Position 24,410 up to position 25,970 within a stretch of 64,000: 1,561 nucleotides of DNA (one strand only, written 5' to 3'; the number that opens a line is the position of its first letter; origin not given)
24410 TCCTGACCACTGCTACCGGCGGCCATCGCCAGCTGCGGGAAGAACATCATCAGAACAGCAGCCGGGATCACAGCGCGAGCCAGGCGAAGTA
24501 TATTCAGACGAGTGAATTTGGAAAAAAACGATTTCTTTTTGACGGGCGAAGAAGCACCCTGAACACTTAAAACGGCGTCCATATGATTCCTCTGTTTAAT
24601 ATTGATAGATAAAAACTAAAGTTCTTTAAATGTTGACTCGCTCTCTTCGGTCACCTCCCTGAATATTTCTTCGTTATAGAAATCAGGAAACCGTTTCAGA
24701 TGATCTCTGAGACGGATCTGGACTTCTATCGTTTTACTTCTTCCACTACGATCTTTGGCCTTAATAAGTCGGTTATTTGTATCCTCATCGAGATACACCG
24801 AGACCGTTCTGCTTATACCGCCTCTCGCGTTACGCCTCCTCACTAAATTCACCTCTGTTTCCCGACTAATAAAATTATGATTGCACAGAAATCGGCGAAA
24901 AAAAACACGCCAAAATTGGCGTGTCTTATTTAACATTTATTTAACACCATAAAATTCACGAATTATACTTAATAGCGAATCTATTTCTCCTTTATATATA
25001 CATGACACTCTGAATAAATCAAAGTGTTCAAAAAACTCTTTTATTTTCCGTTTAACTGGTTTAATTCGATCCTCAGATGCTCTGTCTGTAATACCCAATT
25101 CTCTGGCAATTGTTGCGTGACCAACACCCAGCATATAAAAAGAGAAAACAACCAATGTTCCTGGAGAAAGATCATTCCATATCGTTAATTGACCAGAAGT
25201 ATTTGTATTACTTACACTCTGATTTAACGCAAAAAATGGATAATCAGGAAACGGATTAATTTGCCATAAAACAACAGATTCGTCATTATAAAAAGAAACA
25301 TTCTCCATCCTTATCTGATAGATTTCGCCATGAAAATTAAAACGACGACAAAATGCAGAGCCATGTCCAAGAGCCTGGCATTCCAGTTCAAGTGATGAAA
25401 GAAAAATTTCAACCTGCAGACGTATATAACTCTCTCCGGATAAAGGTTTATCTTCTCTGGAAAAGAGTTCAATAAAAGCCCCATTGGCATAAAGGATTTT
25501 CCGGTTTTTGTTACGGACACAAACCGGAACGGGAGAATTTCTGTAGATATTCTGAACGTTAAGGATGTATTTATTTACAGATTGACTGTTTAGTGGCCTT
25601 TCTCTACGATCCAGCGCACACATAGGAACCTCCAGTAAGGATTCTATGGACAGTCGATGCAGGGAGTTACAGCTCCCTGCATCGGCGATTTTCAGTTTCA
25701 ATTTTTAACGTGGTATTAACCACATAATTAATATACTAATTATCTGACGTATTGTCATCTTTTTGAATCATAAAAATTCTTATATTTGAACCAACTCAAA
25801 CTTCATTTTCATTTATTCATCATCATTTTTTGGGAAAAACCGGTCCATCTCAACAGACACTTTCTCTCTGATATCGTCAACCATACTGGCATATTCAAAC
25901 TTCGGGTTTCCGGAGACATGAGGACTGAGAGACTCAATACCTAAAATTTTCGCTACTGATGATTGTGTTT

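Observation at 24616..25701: Non-F traJ allele with short R100-type traY and inferred GTG start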

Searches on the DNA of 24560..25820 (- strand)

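Call 4: search_dna_similar(query=window:24560-25820:-, collection=plasmids, mode=near, max_rows=40)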
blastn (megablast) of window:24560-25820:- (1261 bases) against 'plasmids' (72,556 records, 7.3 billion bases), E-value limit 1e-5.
Records with a match: 3553; places in all: 3611; records where one place covers at least 80% of the query: 1648.
Best place of each record, by identity: >=99% 142; 95-99% 1300; 90-95% 339; 80-90% 1438; 60-80% 334.
By first word of the organism name: Escherichia 2591; Klebsiella 468; Salmonella 421; Shigella 54; Enterobacter 7; Citrobacter 6; uncultured 4; Pseudomonas 1; Cronobacter 1.
By predicted mobility (MOB-suite, as given by PLSDB): conjugative 3069; mobilizable 341; non-mobilizable 143.
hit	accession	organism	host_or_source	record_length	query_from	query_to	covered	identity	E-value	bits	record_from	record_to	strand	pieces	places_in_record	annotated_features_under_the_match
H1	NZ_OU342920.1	Escherichia coli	Underground farm slurry reservoir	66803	1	1261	100%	99.7%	0e+0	2307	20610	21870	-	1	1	PAS domain-containing protein | traY: conjugal transfer relaxosome protein TraY | traA: type IV conjugative transfer system pilin TraA | traM: conjugal transfer relaxosome DNA-binding protein TraM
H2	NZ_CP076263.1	Escherichia coli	Homo sapiens,adult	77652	1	1261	100%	99.7%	0e+0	2307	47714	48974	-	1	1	PAS domain-containing protein | traY: conjugal transfer relaxosome protein TraY | traM: conjugal transfer relaxosome DNA-binding protein TraM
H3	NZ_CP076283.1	Escherichia coli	Homo sapiens,adult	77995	1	1261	100%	99.7%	0e+0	2307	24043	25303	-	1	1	PAS domain-containing protein | traY: conjugal transfer relaxosome protein TraY | traA: type IV conjugative transfer system pilin TraA | traM: conjugal transfer relaxosome DNA-binding protein TraM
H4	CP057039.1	Escherichia coli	culture,Pooled cattle faecal samples ...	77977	1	1261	100%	99.7%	0e+0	2307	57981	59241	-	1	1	PAS domain-containing protein | traY: conjugal transfer relaxosome protein TraY | traA: type IV conjugative transfer system pilin TraA | traM: relaxosome protein TraM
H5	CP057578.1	Escherichia coli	culture,Pooled cattle faecal samples ...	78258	1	1261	100%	99.6%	0e+0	2302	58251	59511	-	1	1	PAS domain-containing protein | traY: conjugal transfer relaxosome protein TraY | traA: type IV conjugative transfer system pilin TraA | traM: relaxosome protein TraM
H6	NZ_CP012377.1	Escherichia coli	human feces of different individuals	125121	1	1261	100%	99.4%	0e+0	2285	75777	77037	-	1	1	PAS domain-containing protein | traY: conjugal transfer relaxosome protein TraY | traA: type IV conjugative transfer system pilin TraA | traM: conjugal transfer relaxosome DNA-binding protein TraM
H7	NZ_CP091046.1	Escherichia coli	Microbe organism,pork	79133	1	1261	100%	99.4%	0e+0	2285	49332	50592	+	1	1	PAS domain-containing protein | traY: conjugal transfer relaxosome protein TraY | traA: type IV conjugative transfer system pilin TraA | traM: conjugal transfer relaxosome DNA-binding protein TraM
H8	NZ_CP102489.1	Escherichia coli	Homo sapiens,cerebrospinal fluid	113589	1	1261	100%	99.4%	0e+0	2285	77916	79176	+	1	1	PAS domain-containing protein | traY: conjugal transfer relaxosome protein TraY | traA: type IV conjugative transfer system pilin TraA | traM: conjugal transfer relaxosome DNA-binding protein TraM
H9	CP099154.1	Escherichia coli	culture,Pooled sediment sample ...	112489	1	1261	100%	99.4%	0e+0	2285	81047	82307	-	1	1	PAS domain-containing protein | traY: conjugal transfer relaxosome protein TraY | traA: type IV conjugative transfer system pilin TraA | relaxosome protein TraM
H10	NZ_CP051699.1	Escherichia coli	Homo sapiens,whole organism,rectal swab ...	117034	1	1261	100%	99.4%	0e+0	2285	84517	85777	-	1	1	PAS domain-containing protein | traY: conjugal transfer relaxosome protein TraY | traA: type IV conjugative transfer system pilin TraA | traM: conjugal transfer relaxosome DNA-binding protein TraM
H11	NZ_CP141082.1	Escherichia coli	Homo sapiens,Infected Human Urine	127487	1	1261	100%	99.4%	0e+0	2285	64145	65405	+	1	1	PAS domain-containing protein | traY: conjugal transfer relaxosome protein TraY | traA: type IV conjugative transfer system pilin TraA | traM: conjugal transfer relaxosome DNA-binding protein TraM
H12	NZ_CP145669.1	Escherichia coli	-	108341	1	1261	100%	99.4%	0e+0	2285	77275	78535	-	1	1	PAS domain-containing protein | traY: conjugal transfer relaxosome protein TraY | traA: type IV conjugative transfer system pilin TraA | traM: conjugal transfer relaxosome DNA-binding protein TraM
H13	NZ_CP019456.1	Escherichia coli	Homo sapiens,fecal sample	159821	1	1261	100%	99.3%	0e+0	2279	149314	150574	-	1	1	PAS domain-containing protein | traY: conjugal transfer relaxosome protein TraY | traA: type IV conjugative transfer system pilin TraA | traM: conjugal transfer relaxosome DNA-binding protein TraM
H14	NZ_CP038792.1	Escherichia coli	bovine,Pure culture,Rectal swab from ...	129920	1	1261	100%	99.3%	0e+0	2279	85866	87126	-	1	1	PAS domain-containing protein | traY: conjugal transfer relaxosome protein TraY | traA: type IV conjugative transfer system pilin TraA | traM: conjugal transfer relaxosome DNA-binding protein TraM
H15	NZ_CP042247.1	Escherichia coli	Dairy cow,Pure bacterial culture,milk ...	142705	1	1261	100%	99.3%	0e+0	2279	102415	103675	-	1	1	PAS domain-containing protein | traY: conjugal transfer relaxosome protein TraY | traA: type IV conjugative transfer system pilin TraA | traM: conjugal transfer relaxosome DNA-binding protein TraM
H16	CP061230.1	Escherichia coli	Sheep,cell culture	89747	1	1261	100%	99.3%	0e+0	2279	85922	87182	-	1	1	PAS domain-containing protein | traY: conjugal transfer relaxosome protein TraY | traA: type IV conjugative transfer system pilin TraA | relaxosome protein TraM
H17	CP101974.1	Escherichia coli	Microbe organism,goat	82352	1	1261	100%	99.3%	0e+0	2279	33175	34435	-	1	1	PAS domain-containing protein | traY: conjugal transfer relaxosome protein TraY | traA: type IV conjugative transfer system pilin TraA | relaxosome protein TraM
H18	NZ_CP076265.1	Escherichia coli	Bos taurus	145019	1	1261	100%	99.3%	0e+0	2279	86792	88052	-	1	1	PAS domain-containing protein | traY: conjugal transfer relaxosome protein TraY | traA: type IV conjugative transfer system pilin TraA | traM: conjugal transfer relaxosome DNA-binding protein TraM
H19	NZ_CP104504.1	Escherichia coli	Poultry,Broiler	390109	1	1261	100%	99.3%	0e+0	2279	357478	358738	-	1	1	PAS domain-containing protein | traY: conjugal transfer relaxosome protein TraY | traA: type IV conjugative transfer system pilin TraA | traM: conjugal transfer relaxosome DNA-binding protein TraM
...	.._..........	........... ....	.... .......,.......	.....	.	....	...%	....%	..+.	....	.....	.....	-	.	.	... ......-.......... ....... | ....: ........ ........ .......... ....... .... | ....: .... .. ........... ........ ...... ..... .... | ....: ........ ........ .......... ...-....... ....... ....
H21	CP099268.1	Escherichia coli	culture,Pooled sediment sample ...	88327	1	1261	100%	99.3%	0e+0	2279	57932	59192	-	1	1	PAS domain-containing protein | traY: conjugal transfer relaxosome protein TraY | traA: type IV conjugative transfer system pilin TraA | relaxosome protein TraM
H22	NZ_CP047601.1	Escherichia coli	Homo sapiens,feces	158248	1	1261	100%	99.3%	0e+0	2279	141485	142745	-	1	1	PAS domain-containing protein | traY: conjugal transfer relaxosome protein TraY | traA: type IV conjugative transfer system pilin TraA | traM: conjugal transfer relaxosome DNA-binding protein TraM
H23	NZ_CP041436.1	Escherichia coli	patient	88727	1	1261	100%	99.3%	0e+0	2279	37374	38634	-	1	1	PAS domain-containing protein | traY: conjugal transfer relaxosome protein TraY | traA: type IV conjugative transfer system pilin TraA | traM: conjugal transfer relaxosome DNA-binding protein TraM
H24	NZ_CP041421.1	Escherichia coli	goat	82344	1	1261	100%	99.3%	0e+0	2279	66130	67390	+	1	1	PAS domain-containing protein | traY: conjugal transfer relaxosome protein TraY | traA: type IV conjugative transfer system pilin TraA | traM: conjugal transfer relaxosome DNA-binding protein TraM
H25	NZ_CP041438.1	Escherichia coli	goat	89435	1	1261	100%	99.3%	0e+0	2279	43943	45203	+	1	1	PAS domain-containing protein | traY: conjugal transfer relaxosome protein TraY | traA: type IV conjugative transfer system pilin TraA | traM: conjugal transfer relaxosome DNA-binding protein TraM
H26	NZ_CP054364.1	Escherichia coli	Homo sapiens,whole organism,rectal swab ...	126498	1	1261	100%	99.3%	0e+0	2279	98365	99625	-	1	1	PAS domain-containing protein | traY: conjugal transfer relaxosome protein TraY | traA: type IV conjugative transfer system pilin TraA | traM: conjugal transfer relaxosome DNA-binding protein TraM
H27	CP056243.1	Escherichia coli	culture,Freshwater sample from upstream ...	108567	1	1261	100%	99.3%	0e+0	2279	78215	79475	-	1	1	PAS domain-containing protein | traY: conjugal transfer relaxosome protein TraY | traA: type IV conjugative transfer system pilin TraA | traM: relaxosome protein TraM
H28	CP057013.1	Escherichia coli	culture,Pooled cattle faecal samples ...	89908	1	1261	100%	99.3%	0e+0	2279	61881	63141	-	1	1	PAS domain-containing protein | traY: conjugal transfer relaxosome protein TraY | traA: type IV conjugative transfer system pilin TraA | traM: relaxosome protein TraM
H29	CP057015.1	Escherichia coli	culture,Pooled cattle faecal samples ...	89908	1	1261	100%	99.3%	0e+0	2279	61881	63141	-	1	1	PAS domain-containing protein | traY: conjugal transfer relaxosome protein TraY | traA: type IV conjugative transfer system pilin TraA | traM: relaxosome protein TraM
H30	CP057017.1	Escherichia coli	culture,Pooled cattle faecal samples ...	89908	1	1261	100%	99.3%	0e+0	2279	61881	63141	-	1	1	PAS domain-containing protein | traY: conjugal transfer relaxosome protein TraY | traA: type IV conjugative transfer system pilin TraA | traM: relaxosome protein TraM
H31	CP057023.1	Escherichia coli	culture,Pooled cattle faecal samples ...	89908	1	1261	100%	99.3%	0e+0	2279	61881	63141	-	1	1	PAS domain-containing protein | traY: conjugal transfer relaxosome protein TraY | traA: type IV conjugative transfer system pilin TraA | traM: relaxosome protein TraM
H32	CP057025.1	Escherichia coli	culture,Pooled cattle faecal samples ...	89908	1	1261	100%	99.3%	0e+0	2279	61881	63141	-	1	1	PAS domain-containing protein | traY: conjugal transfer relaxosome protein TraY | traA: type IV conjugative transfer system pilin TraA | traM: relaxosome protein TraM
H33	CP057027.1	Escherichia coli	culture,Pooled cattle faecal samples ...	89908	1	1261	100%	99.3%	0e+0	2279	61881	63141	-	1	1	PAS domain-containing protein | traY: conjugal transfer relaxosome protein TraY | traA: type IV conjugative transfer system pilin TraA | traM: relaxosome protein TraM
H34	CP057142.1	Escherichia coli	culture,Pooled cattle faecal samples ...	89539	1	1261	100%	99.3%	0e+0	2279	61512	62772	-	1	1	PAS domain-containing protein | traY: conjugal transfer relaxosome protein TraY | traA: type IV conjugative transfer system pilin TraA | traM: relaxosome protein TraM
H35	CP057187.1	Escherichia coli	culture,Pooled sheep faecal samples ...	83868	1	1261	100%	99.3%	0e+0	2279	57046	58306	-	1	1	PAS domain-containing protein | traY: conjugal transfer relaxosome protein TraY | traA: type IV conjugative transfer system pilin TraA | traM: relaxosome protein TraM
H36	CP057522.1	Escherichia coli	culture,Pooled sheep faecal samples ...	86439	1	1261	100%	99.3%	0e+0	2279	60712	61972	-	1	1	PAS domain-containing protein | traY: conjugal transfer relaxosome protein TraY | traA: type IV conjugative transfer system pilin TraA | traM: relaxosome protein TraM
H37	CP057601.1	Escherichia coli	culture,Pooled cattle faecal samples ...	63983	1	1261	100%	99.3%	0e+0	2279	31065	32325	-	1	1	PAS domain-containing protein | traY: conjugal transfer relaxosome protein TraY | traA: type IV conjugative transfer system pilin TraA | traM: relaxosome protein TraM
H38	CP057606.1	Escherichia coli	culture,Pooled cattle faecal samples ...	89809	1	1261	100%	99.3%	0e+0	2279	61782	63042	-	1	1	PAS domain-containing protein | traY: conjugal transfer relaxosome protein TraY | traA: type IV conjugative transfer system pilin TraA | traM: relaxosome protein TraM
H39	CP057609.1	Escherichia coli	culture,Pooled cattle faecal samples ...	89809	1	1261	100%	99.3%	0e+0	2279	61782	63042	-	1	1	PAS domain-containing protein | traY: conjugal transfer relaxosome protein TraY | traA: type IV conjugative transfer system pilin TraA | traM: relaxosome protein TraM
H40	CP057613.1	Escherichia coli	culture,Pooled cattle faecal samples ...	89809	1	1261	100%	99.3%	0e+0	2279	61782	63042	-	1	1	PAS domain-containing protein | traY: conjugal transfer relaxosome protein TraY | traA: type IV conjugative transfer system pilin TraA | traM: relaxosome protein TraM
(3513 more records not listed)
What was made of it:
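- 3553 plasmid records match the 1261-nt region, and 1648 of them cover at least 80% of it (call 4).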

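Call 5: get_annotated_region(hit=H1, flank=1500)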
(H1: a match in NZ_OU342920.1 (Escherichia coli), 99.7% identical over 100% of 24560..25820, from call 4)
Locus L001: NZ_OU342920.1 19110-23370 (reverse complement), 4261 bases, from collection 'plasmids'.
description: Escherichia coli isolate UR21/11-869 plasmid 2, complete sequence
organism: Escherichia coli (NCBI taxid 562)
taxonomy: Bacteria; Pseudomonadota; Gammaproteobacteria; Enterobacterales; Enterobacteriaceae; Escherichia; Escherichia coli
host: -; source: Underground farm slurry reservoir; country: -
typing (MOB-suite, as given by PLSDB): mobilizable; replicon IncFIA,IncFIA,IncFIB,IncFIC; mating-pair formation MPF_F
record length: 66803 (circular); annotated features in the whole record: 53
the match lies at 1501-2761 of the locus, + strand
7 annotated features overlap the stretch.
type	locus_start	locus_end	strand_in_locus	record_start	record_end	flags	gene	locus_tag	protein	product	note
CDS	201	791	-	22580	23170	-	-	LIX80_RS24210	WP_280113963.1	transglycosylase SLT domain-containing protein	-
CDS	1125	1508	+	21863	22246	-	traM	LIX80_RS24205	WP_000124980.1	conjugal transfer relaxosome DNA-binding protein TraM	-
CDS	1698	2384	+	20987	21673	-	-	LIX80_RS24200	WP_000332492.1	PAS domain-containing protein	-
CDS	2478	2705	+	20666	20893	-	traY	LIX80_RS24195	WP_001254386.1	conjugal transfer relaxosome protein TraY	-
CDS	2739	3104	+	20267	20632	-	traA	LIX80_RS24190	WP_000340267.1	type IV conjugative transfer system pilin TraA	-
CDS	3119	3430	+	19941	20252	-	traL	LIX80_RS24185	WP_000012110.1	type IV conjugative transfer system protein TraL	-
CDS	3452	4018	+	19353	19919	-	traE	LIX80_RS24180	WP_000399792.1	type IV conjugative transfer system protein TraE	-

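Call 6: get_annotated_region(hit=H6, flank=1500)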
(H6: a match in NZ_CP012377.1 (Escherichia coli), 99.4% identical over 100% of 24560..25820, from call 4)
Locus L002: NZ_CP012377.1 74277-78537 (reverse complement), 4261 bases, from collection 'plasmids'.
description: Escherichia coli strain GE3 isolate human faeces plasmid pGE3, complete sequence
organism: Escherichia coli (NCBI taxid 562)
taxonomy: Bacteria; Pseudomonadota; Gammaproteobacteria; Enterobacterales; Enterobacteriaceae; Escherichia; Escherichia coli
host: -; source: human feces of different individuals; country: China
typing (MOB-suite, as given by PLSDB): conjugative; replicon IncFIA,IncFIB,IncFIC; relaxase MOBF; mating-pair formation MPF_F
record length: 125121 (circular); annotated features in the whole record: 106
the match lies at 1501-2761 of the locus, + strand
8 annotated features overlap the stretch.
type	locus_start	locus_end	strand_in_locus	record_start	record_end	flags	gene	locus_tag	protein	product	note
CDS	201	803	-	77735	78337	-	-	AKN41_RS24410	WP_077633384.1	transglycosylase SLT domain-containing protein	-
CDS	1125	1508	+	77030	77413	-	traM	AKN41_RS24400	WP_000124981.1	conjugal transfer relaxosome DNA-binding protein TraM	-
CDS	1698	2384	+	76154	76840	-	-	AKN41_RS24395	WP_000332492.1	PAS domain-containing protein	-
CDS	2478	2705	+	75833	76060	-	traY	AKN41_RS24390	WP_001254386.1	conjugal transfer relaxosome protein TraY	-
CDS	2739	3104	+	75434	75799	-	traA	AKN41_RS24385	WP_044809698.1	type IV conjugative transfer system pilin TraA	-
CDS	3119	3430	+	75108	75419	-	traL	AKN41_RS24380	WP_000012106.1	type IV conjugative transfer system protein TraL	-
CDS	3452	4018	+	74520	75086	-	traE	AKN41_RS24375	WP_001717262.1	type IV conjugative transfer system protein TraE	-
CDS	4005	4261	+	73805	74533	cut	traK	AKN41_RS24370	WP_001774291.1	type-F conjugative transfer system secretin TraK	-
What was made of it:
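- Checked: PGAP annotates the same 228-nt gene in plasmids 99.4-99.7% identical over the 1261-nt query (calls 5, 6).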

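Call 17: search_dna_similar(query=window:24590-25010:-, collection=plasmids, mode=distant, max_rows=60, rows=spread)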
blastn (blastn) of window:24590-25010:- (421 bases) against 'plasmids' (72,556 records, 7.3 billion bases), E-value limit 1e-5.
Records with a match: 3669; places in all: 3714; records where one place covers at least 80% of the query: 1950.
Best place of each record, by identity: >=99% 119; 95-99% 925; 90-95% 315; 80-90% 733; 60-80% 1577.
By first word of the organism name: Escherichia 2690; Salmonella 461; Klebsiella 420; Shigella 59; Raoultella 17; Enterobacter 9; Citrobacter 5; uncultured 4; Serratia 3; Pseudomonas 1.
By predicted mobility (MOB-suite, as given by PLSDB): conjugative 3296; mobilizable 227; non-mobilizable 146.
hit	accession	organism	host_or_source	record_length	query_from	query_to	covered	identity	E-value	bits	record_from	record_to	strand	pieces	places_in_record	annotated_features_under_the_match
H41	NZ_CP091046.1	Escherichia coli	Microbe organism,pork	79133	1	421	100%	99.5%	0e+0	751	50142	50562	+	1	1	traY: conjugal transfer relaxosome protein TraY | PAS domain-containing protein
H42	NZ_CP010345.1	Escherichia coli ECC-1470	Bos taurus,udder,udder persistent ...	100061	1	421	100%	99.0%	0e+0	742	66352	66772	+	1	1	traY: conjugal transfer relaxosome protein TraY | PAS domain-containing protein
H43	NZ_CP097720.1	Escherichia coli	Chicken lung (Gallus gallus)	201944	1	421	100%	98.8%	0e+0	737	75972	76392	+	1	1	traY: conjugal transfer relaxosome protein TraY | PAS domain-containing protein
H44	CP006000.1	Escherichia coli B7A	stool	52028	1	421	100%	98.3%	0e+0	727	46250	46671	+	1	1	TraY: type IV secretion-like conjugative transfer system protein TraY | PAS domain protein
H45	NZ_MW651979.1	Escherichia coli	-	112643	1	421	100%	97.4%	0e+0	710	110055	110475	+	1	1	traY: conjugal transfer relaxosome protein TraY | PAS domain-containing protein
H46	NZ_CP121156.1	Escherichia coli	bovine,pure culture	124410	1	421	100%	97.4%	0e+0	710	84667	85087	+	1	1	traY: conjugal transfer relaxosome protein TraY | PAS domain-containing protein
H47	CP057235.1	Escherichia coli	culture,Pooled sheep faecal samples ...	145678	1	421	100%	97.4%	0e+0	710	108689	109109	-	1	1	traY: conjugal transfer relaxosome protein TraY | PAS domain-containing protein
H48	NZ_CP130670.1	Escherichia coli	Homo sapiens,urine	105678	1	421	100%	97.4%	0e+0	710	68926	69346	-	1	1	traY: conjugal transfer relaxosome protein TraY | PAS domain-containing protein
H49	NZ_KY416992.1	Escherichia coli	raw milk cheese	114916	1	421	100%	96.9%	0e+0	701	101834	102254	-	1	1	traY: conjugal transfer relaxosome protein TraY | PAS domain-containing protein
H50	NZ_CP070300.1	Escherichia albertii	Shanxi,Poultry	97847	1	421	100%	96.4%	0e+0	692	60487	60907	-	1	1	traY: conjugal transfer relaxosome protein TraY | PAS domain-containing protein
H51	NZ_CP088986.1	Klebsiella pneumoniae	Homo sapiens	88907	1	421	100%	96.4%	0e+0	692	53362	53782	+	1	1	traY: conjugal transfer relaxosome protein TraY | PAS domain-containing protein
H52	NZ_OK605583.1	Escherichia coli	-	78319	1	421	100%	96.4%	0e+0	692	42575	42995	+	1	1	traY: conjugal transfer relaxosome protein TraY | PAS domain-containing protein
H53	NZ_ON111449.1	Klebsiella pneumoniae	-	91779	1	421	100%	96.4%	0e+0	692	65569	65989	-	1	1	traY: conjugal transfer relaxosome protein TraY | PAS domain-containing protein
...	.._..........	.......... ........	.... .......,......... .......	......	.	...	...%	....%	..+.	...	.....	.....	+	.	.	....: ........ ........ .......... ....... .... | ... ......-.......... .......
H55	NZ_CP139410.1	Klebsiella aerogenes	Homo sapiens,urine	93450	1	421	100%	96.4%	0e+0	692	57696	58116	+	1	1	traY: conjugal transfer relaxosome protein TraY | PAS domain-containing protein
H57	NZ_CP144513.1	Klebsiella pneumoniae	Homo sapiens,sputum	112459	1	421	100%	96.0%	0e+0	680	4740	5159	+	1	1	traY: conjugal transfer relaxosome protein TraY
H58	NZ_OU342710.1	Klebsiella pneumoniae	Homo sapiens,urine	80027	1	421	100%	94.8%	0e+0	661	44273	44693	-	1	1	traY: conjugal transfer relaxosome protein TraY | PAS domain-containing protein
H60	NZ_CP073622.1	Escherichia coli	Chroicocephalus novaehollandiae,cloacal ...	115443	1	421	100%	93.6%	3e-180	638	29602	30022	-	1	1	traY: conjugal transfer relaxosome protein TraY | PAS domain-containing protein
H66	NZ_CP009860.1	Escherichia coli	rectal swab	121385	52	421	88%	88.2%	3e-129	468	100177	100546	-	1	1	traY: conjugal transfer relaxosome protein TraY | PAS domain-containing protein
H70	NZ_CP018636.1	Salmonella enterica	human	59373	6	394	92%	82.8%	5e-107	395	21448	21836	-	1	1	traY: conjugal transfer relaxosome protein TraY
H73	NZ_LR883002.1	Escherichia coli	-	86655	219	421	48%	81.9%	9e-47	195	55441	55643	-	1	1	traY: conjugal transfer relaxosome protein TraY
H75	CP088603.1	Escherichia coli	Homo sapiens,blood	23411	219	421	48%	79.4%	3e-40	172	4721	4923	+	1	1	traY: conjugal transfer relaxosome protein TraY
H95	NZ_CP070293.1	Escherichia albertii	Sichuan,Poultry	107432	252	421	40%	70.6%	6e-11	76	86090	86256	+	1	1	traY: conjugal transfer relaxosome protein TraY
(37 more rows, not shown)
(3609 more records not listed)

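Call 18: get_annotated_region(hit=H44, flank=1300)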
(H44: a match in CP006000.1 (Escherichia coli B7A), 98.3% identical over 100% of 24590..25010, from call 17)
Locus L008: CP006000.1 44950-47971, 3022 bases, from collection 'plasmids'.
description: Escherichia coli B7A plasmid pEB2, complete sequence
organism: Escherichia coli B7A (NCBI taxid 340184)
taxonomy: Bacteria; Pseudomonadota; Gammaproteobacteria; Enterobacterales; Enterobacteriaceae; Escherichia; Escherichia coli; Escherichia coli B7A
host: -; source: stool; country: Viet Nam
typing (MOB-suite, as given by PLSDB): mobilizable; replicon IncFIB; mating-pair formation MPF_F
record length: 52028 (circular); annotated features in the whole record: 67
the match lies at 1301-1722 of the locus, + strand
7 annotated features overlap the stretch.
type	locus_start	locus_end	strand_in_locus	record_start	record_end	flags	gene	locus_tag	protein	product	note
CDS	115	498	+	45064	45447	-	TraM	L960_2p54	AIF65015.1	type IV secretion-like conjugative transfer system protein TraM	-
CDS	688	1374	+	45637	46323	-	-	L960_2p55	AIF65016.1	PAS domain protein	-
CDS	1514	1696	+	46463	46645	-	TraY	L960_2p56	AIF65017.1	type IV secretion-like conjugative transfer system protein TraY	-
CDS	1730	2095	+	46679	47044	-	-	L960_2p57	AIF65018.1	pilin subunit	-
CDS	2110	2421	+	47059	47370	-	TraL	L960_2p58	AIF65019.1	type IV conjugative transfer system protein TraL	-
CDS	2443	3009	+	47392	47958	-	TraE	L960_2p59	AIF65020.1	conjugal transfer pilus assembly protein TraE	-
CDS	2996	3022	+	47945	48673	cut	TraK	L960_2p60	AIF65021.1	type-F conjugative transfer system secretin TraK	-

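Call 19: get_annotated_region(hit=H45, flank=1300)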
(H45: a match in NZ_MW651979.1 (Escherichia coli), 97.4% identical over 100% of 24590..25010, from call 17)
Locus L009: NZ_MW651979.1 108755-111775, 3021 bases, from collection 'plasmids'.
description: Escherichia coli strain DR162-CEF plasmid pDR162-CEF-C, complete sequence
organism: Escherichia coli (NCBI taxid 562)
taxonomy: Bacteria; Pseudomonadota; Gammaproteobacteria; Enterobacterales; Enterobacteriaceae; Escherichia; Escherichia coli
host: -; source: -; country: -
typing (MOB-suite, as given by PLSDB): conjugative; replicon IncFIA,IncFIB; relaxase MOBF; mating-pair formation MPF_F
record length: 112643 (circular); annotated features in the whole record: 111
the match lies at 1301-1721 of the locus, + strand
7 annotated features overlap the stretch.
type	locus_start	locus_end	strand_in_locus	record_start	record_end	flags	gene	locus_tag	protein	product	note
CDS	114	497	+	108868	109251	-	traM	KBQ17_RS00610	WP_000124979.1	conjugal transfer relaxosome DNA-binding protein TraM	-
CDS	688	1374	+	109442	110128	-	-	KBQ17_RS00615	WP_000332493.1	PAS domain-containing protein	-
CDS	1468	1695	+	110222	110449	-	traY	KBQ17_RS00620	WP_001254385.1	conjugal transfer relaxosome protein TraY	-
CDS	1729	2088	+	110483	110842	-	traA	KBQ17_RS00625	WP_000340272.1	type IV conjugative transfer system pilin TraA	-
CDS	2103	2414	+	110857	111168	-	traL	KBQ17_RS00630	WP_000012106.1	type IV conjugative transfer system protein TraL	-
CDS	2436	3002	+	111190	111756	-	traE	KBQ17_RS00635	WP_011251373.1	type IV conjugative transfer system protein TraE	-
CDS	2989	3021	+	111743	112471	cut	traK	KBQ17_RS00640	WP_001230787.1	type-F conjugative transfer system secretin TraK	-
